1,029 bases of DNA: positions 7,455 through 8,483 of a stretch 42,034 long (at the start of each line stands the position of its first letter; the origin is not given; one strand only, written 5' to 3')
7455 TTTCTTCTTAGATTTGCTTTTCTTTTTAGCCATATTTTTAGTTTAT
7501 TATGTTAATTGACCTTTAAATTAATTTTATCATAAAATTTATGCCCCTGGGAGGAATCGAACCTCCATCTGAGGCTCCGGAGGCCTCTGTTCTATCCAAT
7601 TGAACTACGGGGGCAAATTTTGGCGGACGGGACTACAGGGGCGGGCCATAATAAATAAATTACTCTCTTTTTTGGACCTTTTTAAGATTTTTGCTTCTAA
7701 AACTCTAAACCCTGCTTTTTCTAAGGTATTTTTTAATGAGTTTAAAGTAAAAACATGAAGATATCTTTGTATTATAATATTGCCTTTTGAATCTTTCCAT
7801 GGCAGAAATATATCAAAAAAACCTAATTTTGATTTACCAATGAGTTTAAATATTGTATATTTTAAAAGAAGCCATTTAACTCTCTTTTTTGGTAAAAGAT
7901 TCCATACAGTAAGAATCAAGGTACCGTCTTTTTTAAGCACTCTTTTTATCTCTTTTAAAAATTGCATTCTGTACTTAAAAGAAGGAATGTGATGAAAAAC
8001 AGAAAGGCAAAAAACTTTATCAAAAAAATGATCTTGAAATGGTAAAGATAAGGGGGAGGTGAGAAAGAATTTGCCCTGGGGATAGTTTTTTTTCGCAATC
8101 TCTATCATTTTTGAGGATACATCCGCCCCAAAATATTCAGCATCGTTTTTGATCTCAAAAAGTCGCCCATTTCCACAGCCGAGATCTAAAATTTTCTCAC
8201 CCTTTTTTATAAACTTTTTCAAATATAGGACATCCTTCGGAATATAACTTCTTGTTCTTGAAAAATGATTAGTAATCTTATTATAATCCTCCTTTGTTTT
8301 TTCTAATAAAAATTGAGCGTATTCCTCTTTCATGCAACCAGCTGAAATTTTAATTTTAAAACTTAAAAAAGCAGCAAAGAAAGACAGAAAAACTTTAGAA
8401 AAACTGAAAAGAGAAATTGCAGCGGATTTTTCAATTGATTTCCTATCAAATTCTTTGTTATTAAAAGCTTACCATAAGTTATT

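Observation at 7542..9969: Eukaryote/archaea-style U34 modification pair: Elp3 and a Trm9-like methyltransferase, divergent with start codons sharing one CATG, next to a tRNA gene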

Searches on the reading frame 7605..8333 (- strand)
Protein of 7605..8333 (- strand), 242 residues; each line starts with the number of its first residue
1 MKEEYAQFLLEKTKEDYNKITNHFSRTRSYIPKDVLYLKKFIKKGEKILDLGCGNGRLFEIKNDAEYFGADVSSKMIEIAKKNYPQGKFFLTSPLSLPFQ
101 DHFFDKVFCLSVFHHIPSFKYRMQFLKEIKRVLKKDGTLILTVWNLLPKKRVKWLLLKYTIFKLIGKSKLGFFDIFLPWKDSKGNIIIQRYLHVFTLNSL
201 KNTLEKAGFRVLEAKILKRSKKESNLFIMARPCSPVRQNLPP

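Call 4: search_protein_families(library=pfam, proteins=[window:7605-8333:-], max_evalue=0.01)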
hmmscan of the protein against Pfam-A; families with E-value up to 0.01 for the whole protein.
window:7605-8333:- (242 aa): 12 families
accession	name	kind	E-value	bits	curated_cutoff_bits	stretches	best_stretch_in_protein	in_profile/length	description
PF08241.18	Methyltransf_11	-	4.6e-21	75.7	21.2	1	49-141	1-95/95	Methyltransferase domain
PF13649.12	Methyltransf_25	-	1.4e-17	64.6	27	1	48-137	1-97/97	Methyltransferase domain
PF13847.12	Methyltransf_31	-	9e-16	58.3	27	1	42-145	1-113/145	Methyltransferase domain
PF13489.12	Methyltransf_23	-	1.1e-15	58.2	27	1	28-213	6-163/164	Methyltransferase domain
PF08242.18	Methyltransf_12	-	1.2e-12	48.8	30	1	49-139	1-98/98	Methyltransferase domain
PF01209.24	Ubie_methyltran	-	2.8e-08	33.8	20.1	1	2-141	5-151/233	ubiE/COQ5 methyltransferase family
PF02353.26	CMAS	-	2.2e-07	30.9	27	1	36-144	54-167/273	Mycolic acid cyclopropane synthetase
PF07021.18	MetW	-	2.3e-05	24.5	21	1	34-66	3-35/193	Methionine biosynthesis protein MetW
PF05175.20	MTS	-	3.4e-05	24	23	1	38-150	24-147/170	Methyltransferase small domain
PF08003.17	Methyltransf_9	-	0.00031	20.2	23.8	1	44-142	115-218/315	Protein of unknown function (DUF1698)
PF05148.21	Methyltransf_8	-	0.00032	21.1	27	1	45-140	73-155/219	Hypothetical methyltransferase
PF05219.18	DREV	-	0.00066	19.3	26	1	44-143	94-188/265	DREV methyltransferase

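Call 5: search_protein_families(library=ncbifam, proteins=[window:7605-8333:-], max_evalue=0.01)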
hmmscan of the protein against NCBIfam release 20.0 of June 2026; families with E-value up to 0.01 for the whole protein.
window:7605-8333:- (242 aa): 40 families (the best 25 are shown)
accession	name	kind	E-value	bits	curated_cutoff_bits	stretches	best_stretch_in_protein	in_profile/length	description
NF045667.1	MTase_DVU1556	equivalog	3.3e-17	62.7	155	1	42-212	20-163/213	DVU_1556 family methyltransferase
NF043040.1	corrin_prot_MT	hypoth_equivalog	5.1e-14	52.2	180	1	9-158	7-163/216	corrinoid protein-associated methyltransferase CpaM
TIGR01934.1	MenG_MenH_UbiE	subfamily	9.6e-14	51.2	158.35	1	14-141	9-141/223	ubiquinone/menaquinone biosynthesis methyltransferase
NF001244.0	PRK00216.1-5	equivalog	2.7e-12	46.5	216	1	16-140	20-152/236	bifunctional demethylmenaquinone methyltransferase/2-methoxy-6-polyprenyl-1,4-benzoquinol methylase UbiE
TIGR02072.1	BioC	equivalog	5.9e-11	42.6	184.95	1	40-143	29-134/244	malonyl-ACP O-methyltransferase BioC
NF008300.0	PRK11088.1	equivalog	4.3e-10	39.5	303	1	39-142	80-179/272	23S rRNA (guanine(745)-N(1))-methyltransferase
NF040539.1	AST_met_ArsM_2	exception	1.1e-09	38.5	240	1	13-142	28-164/262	putative arsinothricin biosynthesis methyltransferase ArsM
NF041536.1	ArsM_DUF2284_UU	exception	2.2e-09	36.2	575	1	42-142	74-181/459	arsenite methyltransferase/DUF2284 domain selenoprotein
NF001243.0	PRK00216.1-4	equivalog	2.6e-09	36.8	235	1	2-142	5-154/237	demethylmenaquinone methyltransferase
TIGR01983.1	UbiG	equivalog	8.1e-09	35.1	102.95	1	43-164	48-174/228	bifunctional 2-polyprenyl-6-hydroxyphenol methylase/3-demethylubiquinol 3-O-methyltransferase UbiG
NF041537.1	ArsM_AhpD_UU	exception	9.3e-09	34.5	510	1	42-142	74-181/345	arsenite methyltransferase/AhpD domain selenoprotein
NF008686.0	PRK11705.1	equivalog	2.3e-08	33.5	400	1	40-142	163-266/383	cyclopropane fatty acyl phospholipid synthase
NF045825.1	FAmtase_mtf2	equivalog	2.5e-08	33.5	400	1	44-142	58-159/248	fatty-acid O-methyltransferase Mtf2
NF045823.1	PthPhpthDimycoMt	equivalog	4.3e-08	32.7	300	1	44-140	66-165/256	phthiotriol/phenolphthiotriol dimycocerosates methyltransferase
NF047649.1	MTase_UXPK_star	exception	5.1e-08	32.3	460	1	42-142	75-182/283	methyltransferase/UXPK-star double selenoprotein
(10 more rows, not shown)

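Call 6: search_solved_structures(query=window:7605-8333:-, max_evalue=0.01, show_alignments=3)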
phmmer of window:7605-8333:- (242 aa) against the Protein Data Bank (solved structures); distinct sequences matched with E-value up to 0.01: 47.
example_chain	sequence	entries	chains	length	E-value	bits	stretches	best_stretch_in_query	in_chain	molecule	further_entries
5cm2_Z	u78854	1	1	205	1.6e-11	47.6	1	47-214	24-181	TRNA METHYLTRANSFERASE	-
1ve3_A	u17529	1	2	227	6.7e-11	45.6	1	29-165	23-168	hypothetical protein PH0226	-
3mgg_A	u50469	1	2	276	2.2e-09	40.6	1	41-140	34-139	Methyltransferase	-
3l8d_A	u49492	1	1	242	6.4e-09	39.1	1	35-149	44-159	Methyltransferase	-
9rfr_A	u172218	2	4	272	3.7e-08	36.6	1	12-146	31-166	Ubiquinone biosynthesis O-methyltransferase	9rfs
3ccf_A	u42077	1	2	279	1.5e-07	34.6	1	43-139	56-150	Cyclopropane-fatty-acyl-phospholipid synthase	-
3bus_A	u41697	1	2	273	2.2e-07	34.1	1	41-147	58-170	Methyltransferase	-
6uak_A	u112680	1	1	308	6.6e-07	32.5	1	24-148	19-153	SAM dependent methyltransferase LahSB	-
8zc8_A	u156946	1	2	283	8.4e-07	32.2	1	41-143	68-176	MitM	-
21zq_A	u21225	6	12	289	9e-07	32.1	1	41-143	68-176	MitM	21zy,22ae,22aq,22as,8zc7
1xxl_A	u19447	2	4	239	1e-06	31.9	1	46-142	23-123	YcgJ protein | ycgJ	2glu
3sm3_A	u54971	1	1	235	1e-06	31.9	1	38-142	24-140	SAM-dependent methyltransferases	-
6uv6_A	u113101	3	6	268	1.4e-06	31.5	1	41-142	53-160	D-glucose O-methyltransferase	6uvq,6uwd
7qos_A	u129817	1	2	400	4.9e-06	29.7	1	32-159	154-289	Cyclopropane-fatty-acyl-phospholipid synthase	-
4iv8_A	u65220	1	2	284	5.2e-06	29.6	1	41-143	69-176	Phosphoethanolamine N-methyltransferase,putative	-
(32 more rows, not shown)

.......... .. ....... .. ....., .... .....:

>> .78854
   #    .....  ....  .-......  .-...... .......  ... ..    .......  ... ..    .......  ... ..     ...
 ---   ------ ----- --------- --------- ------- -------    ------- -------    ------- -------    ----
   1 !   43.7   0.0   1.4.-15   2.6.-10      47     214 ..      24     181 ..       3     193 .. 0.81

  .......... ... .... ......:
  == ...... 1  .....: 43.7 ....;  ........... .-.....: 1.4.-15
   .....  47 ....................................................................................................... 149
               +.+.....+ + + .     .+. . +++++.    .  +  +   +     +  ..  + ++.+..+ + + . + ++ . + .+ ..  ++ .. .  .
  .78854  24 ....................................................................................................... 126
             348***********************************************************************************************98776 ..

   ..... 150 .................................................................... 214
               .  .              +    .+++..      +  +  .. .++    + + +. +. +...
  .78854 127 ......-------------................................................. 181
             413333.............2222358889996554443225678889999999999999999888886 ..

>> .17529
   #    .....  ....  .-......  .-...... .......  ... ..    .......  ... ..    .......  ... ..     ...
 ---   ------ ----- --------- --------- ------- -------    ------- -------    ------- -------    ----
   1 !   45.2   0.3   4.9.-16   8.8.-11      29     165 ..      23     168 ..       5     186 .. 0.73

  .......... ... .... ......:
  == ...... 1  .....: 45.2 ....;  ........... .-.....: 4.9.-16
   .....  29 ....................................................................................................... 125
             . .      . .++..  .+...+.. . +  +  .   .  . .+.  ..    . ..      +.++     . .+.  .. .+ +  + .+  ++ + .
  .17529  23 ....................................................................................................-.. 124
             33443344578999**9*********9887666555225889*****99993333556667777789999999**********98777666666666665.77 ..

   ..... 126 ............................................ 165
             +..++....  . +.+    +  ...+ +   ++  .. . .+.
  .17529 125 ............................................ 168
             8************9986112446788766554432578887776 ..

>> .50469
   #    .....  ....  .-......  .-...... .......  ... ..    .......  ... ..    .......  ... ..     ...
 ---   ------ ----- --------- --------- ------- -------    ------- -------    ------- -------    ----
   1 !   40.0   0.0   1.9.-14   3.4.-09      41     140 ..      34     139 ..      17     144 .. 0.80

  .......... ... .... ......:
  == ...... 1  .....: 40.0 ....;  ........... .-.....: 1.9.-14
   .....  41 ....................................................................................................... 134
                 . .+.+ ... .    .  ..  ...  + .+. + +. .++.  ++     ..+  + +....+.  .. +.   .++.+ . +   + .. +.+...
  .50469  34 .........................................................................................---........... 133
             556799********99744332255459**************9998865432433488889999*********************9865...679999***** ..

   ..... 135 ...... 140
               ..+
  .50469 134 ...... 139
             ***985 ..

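Call 11: find_homologous_proteins(query=window:7605-8333:-, max_evalue=0.00001)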
Query window:7605-8333:- (242 aa): 846 proteins with E <= 0.00001 among 1340 candidates; the best 120 are listed.
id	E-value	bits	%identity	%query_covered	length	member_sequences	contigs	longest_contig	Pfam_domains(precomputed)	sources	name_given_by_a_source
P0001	1.7e-135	468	90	96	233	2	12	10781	PF13847.13,PF13489.13,PF13649.13,PF01209.25,PF08241.19,PF08242.19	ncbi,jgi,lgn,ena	-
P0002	1.8e-131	455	100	85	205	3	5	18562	PF13847.13,PF13489.13,PF02353.27,PF13649.13,PF01209.25,PF08241.19,PF08242.19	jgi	-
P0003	5.6e-113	395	78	96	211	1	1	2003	PF07021.19,PF13847.13,PF13489.13,PF13649.13,PF08241.19,PF08242.19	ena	-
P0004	1.1e-112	394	89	81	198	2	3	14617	PF13847.13,PF13489.13,PF02353.27,PF13649.13,PF01209.25,PF08241.19,PF08242.19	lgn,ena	-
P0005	4.9e-110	385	74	95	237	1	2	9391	PF07021.19,PF13847.13,PF13489.13,PF02353.27,PF13649.13,PF01209.25,PF08241.19,PF08242.19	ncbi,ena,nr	ncbi:MAG: class I SAM-dependent methyltransferase [Candidatus Pacebacteria bacterium]|nr:class I SAM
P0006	1.2e-107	377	72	96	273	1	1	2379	PF13847.13,PF13489.13,PF13649.13,PF01209.25,PF08241.19,PF08242.19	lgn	-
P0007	2.3e-105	370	71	96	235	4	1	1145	PF07021.19,PF13847.13,PF13489.13,PF02353.27,PF13649.13,PF01209.25,PF08241.19,PF08242.19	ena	-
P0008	7.3e-105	368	71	97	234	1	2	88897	PF07021.19,PF13847.13,PF13489.13,PF02353.27,PF13649.13,PF01209.25,PF08241.19,PF08242.19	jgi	jgi:alkylated DNA repair protein alkB family protein 8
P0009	2.5e-103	363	71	95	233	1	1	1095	PF13847.13,PF13489.13,PF02353.27,PF05175.21,PF13649.13,PF01209.25,PF08241.19,PF08242.19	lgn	-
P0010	2.8e-96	340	63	97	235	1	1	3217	PF07021.19,PF13847.13,PF13489.13,PF02353.27,PF13649.13,PF01209.25,PF08241.19,PF08242.19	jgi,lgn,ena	-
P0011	8.4e-96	338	77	84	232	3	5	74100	PF07021.19,PF13847.13,PF13489.13,PF02353.27,PF13649.13,PF01209.25,PF08241.19,PF08242.19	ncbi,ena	-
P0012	1.7e-94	334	67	92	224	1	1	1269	PF13847.13,PF13489.13,PF02353.27,PF13649.13,PF01209.25,PF08241.19,PF08242.19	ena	-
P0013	1.3e-90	321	63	92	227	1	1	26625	PF13847.13,PF13489.13,PF02353.27,PF05175.21,PF13649.13,PF05148.22,PF01209.25,PF08241.19,PF08242.19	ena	-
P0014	1.9e-90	321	61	95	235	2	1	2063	PF13847.13,PF13489.13,PF02353.27,PF13649.13,PF05148.22,PF03141.23,PF01209.25,PF08241.19,PF08242.19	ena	-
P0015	4.7e-83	297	59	95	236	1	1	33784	PF13847.13,PF13489.13,PF02353.27,PF13649.13,PF01209.25,PF08241.19,PF08242.19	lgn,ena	-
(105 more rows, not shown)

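Call 16: find_related_loci(query=A1, collection=genome_contigs, flank=6000)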
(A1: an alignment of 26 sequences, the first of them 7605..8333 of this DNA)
Query A1 (242 aa) in genome_contigs; peptide patterns used: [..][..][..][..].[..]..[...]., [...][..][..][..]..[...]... (x = any residue, [..] = any of these).
600 stretches matched a pattern (row limit reached: there are more); 384 encode a relative of the query (tblastn E <= 1e-3); the best 80 are kept; 80 distinct loci.
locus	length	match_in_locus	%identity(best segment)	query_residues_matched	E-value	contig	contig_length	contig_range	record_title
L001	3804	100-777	48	5-231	3e-66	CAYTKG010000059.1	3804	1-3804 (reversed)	MAG TPA_asm: uncultured Candidatus Saccharibacteria bacterium isolate binchicken_co19_604 genome assembly, contig: NODE_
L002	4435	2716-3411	46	1-235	1e-63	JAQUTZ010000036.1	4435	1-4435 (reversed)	MAG: Candidatus Paceibacterota bacterium isolate STD2_131 NODE_89896_length_4435_cov_38.130223_Sandtown_D2, whole genome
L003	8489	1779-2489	46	1-234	8e-59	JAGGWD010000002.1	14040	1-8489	MAG: bacterium isolate AUK117 PB_MBMC_071_c_000000000007, whole genome shotgun sequence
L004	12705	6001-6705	48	1-234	1e-58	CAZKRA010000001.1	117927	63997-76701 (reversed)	MAG TPA_asm: uncultured Candidatus Saccharibacteria bacterium isolate binchicken_co218_408 genome assembly, contig: NODE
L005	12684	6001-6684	42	1-231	3e-55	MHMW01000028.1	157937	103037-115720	MAG: Candidatus Portnoybacteria bacterium RBG_19FT_COMBO_36_7 RBG_13_scaffold_8, whole genome shotgun sequence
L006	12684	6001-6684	46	1-231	4e-55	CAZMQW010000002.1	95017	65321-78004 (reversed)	MAG TPA_asm: uncultured Candidatus Saccharibacteria bacterium isolate binchicken_co34_534 genome assembly, contig: NODE_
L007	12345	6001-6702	42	1-234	8e-54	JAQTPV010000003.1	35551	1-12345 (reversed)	MAG: Candidatus Paceibacterota bacterium isolate STB_124 NODE_2503_length_35551_cov_3.364357_Sandtown_B, whole genome sh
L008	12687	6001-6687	41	1-231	2e-52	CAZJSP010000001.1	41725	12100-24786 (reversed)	MAG TPA_asm: uncultured Candidatus Saccharibacteria bacterium isolate SRP141376_co2_101 genome assembly, contig: NODE_21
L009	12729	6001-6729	41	1-233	5e-48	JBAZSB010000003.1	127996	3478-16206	MAG: Patescibacteria group bacterium isolate SO_2017_GW1_162 NODE_1003_length_127996_cov_1.719909_OW334_2017, whole geno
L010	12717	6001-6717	38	1-234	6e-48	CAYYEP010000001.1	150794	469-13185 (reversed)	MAG TPA_asm: uncultured Candidatus Saccharibacteria bacterium isolate SRP192927_co3_458 genome assembly, contig: NODE_89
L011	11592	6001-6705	39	1-217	2e-47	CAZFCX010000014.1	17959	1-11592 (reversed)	MAG TPA_asm: uncultured Bdellovibrionales bacterium isolate SRP239243_co1_144 genome assembly, contig: NODE_5090_length_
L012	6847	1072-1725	36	1-211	6e-41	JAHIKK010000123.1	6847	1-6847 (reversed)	MAG: Candidatus Omnitrophota bacterium isolate KR13_N1.mb.50 KR13_N1.mb.50_k141_75524, whole genome shotgun sequence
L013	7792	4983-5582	33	1-230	1e-39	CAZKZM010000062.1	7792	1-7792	MAG TPA_asm: uncultured Candidatus Saccharibacteria bacterium isolate SRP067234_co1_36 genome assembly, contig: k99_6575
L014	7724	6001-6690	36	1-227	3e-34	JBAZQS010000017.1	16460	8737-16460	MAG: Patescibacteria group bacterium isolate SO_2017_SWC_59 scaffold_3006_c1_LP-4_2017, whole genome shotgun sequence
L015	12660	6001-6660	32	1-211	3e-26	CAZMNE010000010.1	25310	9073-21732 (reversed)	MAG TPA_asm: uncultured Gammaproteobacteria bacterium isolate binchicken_co173_189 genome assembly, contig: NODE_6657_le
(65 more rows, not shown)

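Call 29: search_solved_structures(query=A1, max_evalue=0.000001, show_alignments=1)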
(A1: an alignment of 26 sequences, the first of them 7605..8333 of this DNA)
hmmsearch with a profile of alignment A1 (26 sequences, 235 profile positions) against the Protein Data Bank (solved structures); distinct sequences matched with E-value up to 0.000001: 62 (the best 60 are shown).
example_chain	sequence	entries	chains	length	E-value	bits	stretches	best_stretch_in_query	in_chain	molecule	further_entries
1ve3_A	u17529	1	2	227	2.9e-20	75.6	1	37-167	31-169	hypothetical protein PH0226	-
5cm2_Z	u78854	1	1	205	3.2e-19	72.2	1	49-224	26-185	TRNA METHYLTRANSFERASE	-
3sm3_A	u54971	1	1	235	5.9e-18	68.1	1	37-143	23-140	SAM-dependent methyltransferases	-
6uak_A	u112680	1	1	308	3.2e-16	62.4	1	24-141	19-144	SAM dependent methyltransferase LahSB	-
3bus_A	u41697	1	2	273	8.9e-15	57.7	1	36-143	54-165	Methyltransferase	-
6uv6_A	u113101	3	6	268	1.5e-14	56.9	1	44-142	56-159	D-glucose O-methyltransferase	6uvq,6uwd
3l8d_A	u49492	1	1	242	1.8e-14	56.7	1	36-143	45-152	Methyltransferase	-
4iv8_A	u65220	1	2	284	3.4e-13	52.5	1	39-147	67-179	Phosphoethanolamine N-methyltransferase,putative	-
3ccf_A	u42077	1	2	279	5.5e-13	51.8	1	22-121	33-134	Cyclopropane-fatty-acyl-phospholipid synthase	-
2avn_A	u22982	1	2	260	5.7e-13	51.8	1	15-149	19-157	ubiquinone/menaquinone biosynthesis methyltransferase-related protein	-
3mgg_A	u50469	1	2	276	3.3e-12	49.3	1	40-141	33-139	Methyltransferase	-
5wp5_A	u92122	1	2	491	7.4e-12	48.1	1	42-142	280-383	Phosphomethylethanolamine N-methyltransferase 2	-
8zc8_A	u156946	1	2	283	1.1e-11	47.6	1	42-143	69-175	MitM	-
21zq_A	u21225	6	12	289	1.1e-11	47.5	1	42-143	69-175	MitM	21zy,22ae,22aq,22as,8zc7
9w6x_A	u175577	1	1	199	1.4e-11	47.3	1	49-143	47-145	YtkW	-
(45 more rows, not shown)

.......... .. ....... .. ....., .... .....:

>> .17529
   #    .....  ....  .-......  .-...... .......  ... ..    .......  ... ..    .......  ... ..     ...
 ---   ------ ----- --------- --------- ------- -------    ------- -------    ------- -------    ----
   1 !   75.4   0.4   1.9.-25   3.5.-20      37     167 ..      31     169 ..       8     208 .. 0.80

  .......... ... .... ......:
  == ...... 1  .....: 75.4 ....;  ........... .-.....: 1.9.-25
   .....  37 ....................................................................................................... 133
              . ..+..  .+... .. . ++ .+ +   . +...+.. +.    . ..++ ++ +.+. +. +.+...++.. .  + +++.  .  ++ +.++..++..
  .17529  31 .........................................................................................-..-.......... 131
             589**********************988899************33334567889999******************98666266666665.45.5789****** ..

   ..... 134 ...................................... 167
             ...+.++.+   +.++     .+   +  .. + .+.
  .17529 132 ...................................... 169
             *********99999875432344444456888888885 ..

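Call 47: predict_structure(alignment_id=A1)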
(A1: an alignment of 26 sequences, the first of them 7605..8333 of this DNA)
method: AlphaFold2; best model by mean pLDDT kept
length: 242 residues; sequences in the alignment: 26
mean_pLDDT: 94.2   pTM: 0.90
mean pLDDT of the five models: 94.2, 94.0, 93.5, 93.3, 92.0
residues with pLDDT >= 90: 210; 70-90: 24; 50-70: 2; < 50: 6
segments of 3 or more residues with pLDDT < 50: 237-242
pLDDT, mean of each block of 10 residues (from residue 1): 97 96 86 91 97 92 95 97 96 96 98 97 98 98 97 97 97 96 92 98 98 96 96 67 47
secondary structure, 60 per line:
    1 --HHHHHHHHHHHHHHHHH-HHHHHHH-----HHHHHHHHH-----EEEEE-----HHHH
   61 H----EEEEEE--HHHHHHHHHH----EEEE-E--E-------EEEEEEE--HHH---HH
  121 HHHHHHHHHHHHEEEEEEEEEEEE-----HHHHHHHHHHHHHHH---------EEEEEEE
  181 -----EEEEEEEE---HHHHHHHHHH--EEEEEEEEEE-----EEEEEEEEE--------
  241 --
elements in order: H3-19 H21-27 H33-41 E47-51 H57-61 E66-71 H74-83 E88-91 E104-110 H119-132 E133-144 H150-164 E174-180 E186-193 H197-206 E209-218 E224-232

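Call 51: fold_search(model_id=the predicted structure, library=pdb)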
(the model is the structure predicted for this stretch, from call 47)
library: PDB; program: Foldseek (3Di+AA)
matches with E <= 10: 1897; with E <= 0.001: 1199
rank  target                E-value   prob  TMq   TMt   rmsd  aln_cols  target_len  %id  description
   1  5cm2_Z                1.4e-16  1.00  0.64  0.83   3.2       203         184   22  Structure of Y. lipolytica Trm9-Trm112 complex, a methyltransferase modifying U34 in the anticodon loop of some tRNAs (released 2015-10-21)
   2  3sm3                  1.1e-14  1.00  0.67  0.76   3.2       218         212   20  Crystal Structure of SAM-dependent methyltransferases Q8PUK2_METMA from Methanosarcina mazei. Northeast Structural Genom (released 2011-07-20)
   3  3d2l_A                9.6e-14  1.00  0.65  0.66   6.1       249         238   16  Crystal structure of SAM-dependent methyltransferase (ZP_00538691.1) from EXIGUOBACTERIUM SP. 255-15 at 1.90 A resolut (released 2008-05-20)
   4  1ve3_A                1.4e-13  1.00  0.57  0.65   7.3       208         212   23  Crystal structure of PH0226 protein from Pyrococcus horikoshii OT3 (released 2005-05-24)
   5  3d2l_C                1.6e-13  1.00  0.65  0.65   6.2       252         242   16  Crystal structure of SAM-dependent methyltransferase (ZP_00538691.1) from EXIGUOBACTERIUM SP. 255-15 at 1.90 A resolut (released 2008-05-20)
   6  3l8d                  3.0e-13  1.00  0.59  0.70   4.0       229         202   20  Crystal structure of methyltransferase from Bacillus Thuringiensis (released 2010-01-12)
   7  1ve3_B                4.9e-13  1.00  0.62  0.66   7.0       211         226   22  Crystal structure of PH0226 protein from Pyrococcus horikoshii OT3 (released 2005-05-24)
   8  7f1e_A                4.9e-13  1.00  0.66  0.66   5.3       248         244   17  Structure of METTL6 bound with SAM (released 2022-01-12)
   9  8owx_B                6.7e-13  1.00  0.68  0.67   4.7       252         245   17  Crystal Structure of METTL6 bound to SAH (released 2024-05-08)
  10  1y8c                  1.0e-12  1.00  0.60  0.59   5.9       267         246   13  Crystal structure of a S-adenosylmethionine-dependent methyltransferase from Clostridium acetobutylicum ATCC 824 (released 2004-12-28)
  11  7wzg_B                1.7e-12  1.00  0.57  0.57   9.4       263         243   17  Cypemycin N-terminal methyltransferase CypM (released 2023-02-22)
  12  4pne_B                1.8e-12  1.00  0.64  0.57   6.6       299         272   15  Crystal Structure of the [4+2]-Cyclase SpnF (released 2015-02-18)
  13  7f1e_B                2.9e-12  1.00  0.65  0.68   7.6       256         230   16  Structure of METTL6 bound with SAM (released 2022-01-12)
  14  8rdl                  2.9e-12  1.00  0.55  0.63   7.8       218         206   19  Xenorhabdin methyltransferase XrdM with SAH (released 2024-10-16)
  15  3ccf_A                3.0e-12  1.00  0.57  0.58   6.7       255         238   21  Crystal structure of putative methyltransferase (YP_321342.1) from Anabaena variabilis ATCC 29413 at 1.90 A resolution (released 2008-03-11)
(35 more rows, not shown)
